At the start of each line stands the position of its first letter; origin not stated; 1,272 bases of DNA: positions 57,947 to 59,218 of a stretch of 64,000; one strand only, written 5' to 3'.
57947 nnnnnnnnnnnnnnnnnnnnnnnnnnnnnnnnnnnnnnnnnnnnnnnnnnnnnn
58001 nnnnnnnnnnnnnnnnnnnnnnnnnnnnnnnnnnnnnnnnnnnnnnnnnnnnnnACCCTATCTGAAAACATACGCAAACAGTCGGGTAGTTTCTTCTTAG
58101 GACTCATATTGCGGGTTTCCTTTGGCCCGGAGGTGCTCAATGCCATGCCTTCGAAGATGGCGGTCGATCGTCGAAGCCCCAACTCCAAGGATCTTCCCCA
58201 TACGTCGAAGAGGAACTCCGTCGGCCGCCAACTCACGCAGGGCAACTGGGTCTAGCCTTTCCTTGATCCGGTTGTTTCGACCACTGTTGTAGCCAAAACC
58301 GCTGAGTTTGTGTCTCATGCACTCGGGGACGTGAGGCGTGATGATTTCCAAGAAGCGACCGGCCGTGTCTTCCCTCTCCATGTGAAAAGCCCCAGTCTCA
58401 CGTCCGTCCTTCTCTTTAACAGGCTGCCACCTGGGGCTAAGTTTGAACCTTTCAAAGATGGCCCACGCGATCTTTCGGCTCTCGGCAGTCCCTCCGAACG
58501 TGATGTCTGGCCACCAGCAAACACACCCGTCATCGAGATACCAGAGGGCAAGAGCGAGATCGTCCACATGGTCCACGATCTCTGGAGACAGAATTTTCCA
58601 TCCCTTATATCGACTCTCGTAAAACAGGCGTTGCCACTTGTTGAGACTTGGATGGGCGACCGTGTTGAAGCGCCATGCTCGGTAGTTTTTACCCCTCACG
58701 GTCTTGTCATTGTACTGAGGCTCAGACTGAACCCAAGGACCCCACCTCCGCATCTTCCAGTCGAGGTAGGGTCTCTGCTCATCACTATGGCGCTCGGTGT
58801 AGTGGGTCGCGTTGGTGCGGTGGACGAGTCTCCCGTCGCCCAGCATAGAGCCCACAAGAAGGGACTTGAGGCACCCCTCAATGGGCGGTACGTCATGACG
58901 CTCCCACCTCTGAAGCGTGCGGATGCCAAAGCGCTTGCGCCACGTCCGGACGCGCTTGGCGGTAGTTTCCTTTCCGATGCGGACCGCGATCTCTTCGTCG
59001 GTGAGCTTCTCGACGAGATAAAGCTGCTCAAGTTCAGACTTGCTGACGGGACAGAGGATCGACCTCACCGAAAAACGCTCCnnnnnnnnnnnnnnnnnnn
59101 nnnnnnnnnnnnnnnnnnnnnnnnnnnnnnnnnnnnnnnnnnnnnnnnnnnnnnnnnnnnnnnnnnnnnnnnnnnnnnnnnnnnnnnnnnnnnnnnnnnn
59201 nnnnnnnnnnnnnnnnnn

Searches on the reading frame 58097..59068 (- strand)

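Call 48: search_protein_families(library=phrogs, proteins=[window:58097-59068:-], max_evalue=0.001)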
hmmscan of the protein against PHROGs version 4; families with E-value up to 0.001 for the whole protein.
window:58097-59068:- (323 aa): 7 families
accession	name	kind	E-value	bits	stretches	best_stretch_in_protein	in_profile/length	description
phrog_11023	-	DNA, RNA and nucleotide metabolism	1.7e-12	48.5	1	69-248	9-174/185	homing endonuclease with LAGLIDADG motif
phrog_7545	-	DNA, RNA and nucleotide metabolism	3e-07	31.8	0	10-109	7-76/160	HNH endonuclease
phrog_12058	-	unknown function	3.5e-06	26.6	1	8-53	436-479/768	-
phrog_8446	-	DNA, RNA and nucleotide metabolism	1.1e-05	26.3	0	9-133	60-117/211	HNH endonuclease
phrog_9759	-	DNA, RNA and nucleotide metabolism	1.2e-05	26.4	1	10-181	8-161/242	DNA binding protein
phrog_323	-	transcription regulation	0.00023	21.8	0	277-316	157-196/319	transcriptional regulator, D5-like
phrog_664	-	DNA, RNA and nucleotide metabolism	0.00047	21.1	1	276-315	91-131/210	DNA binding protein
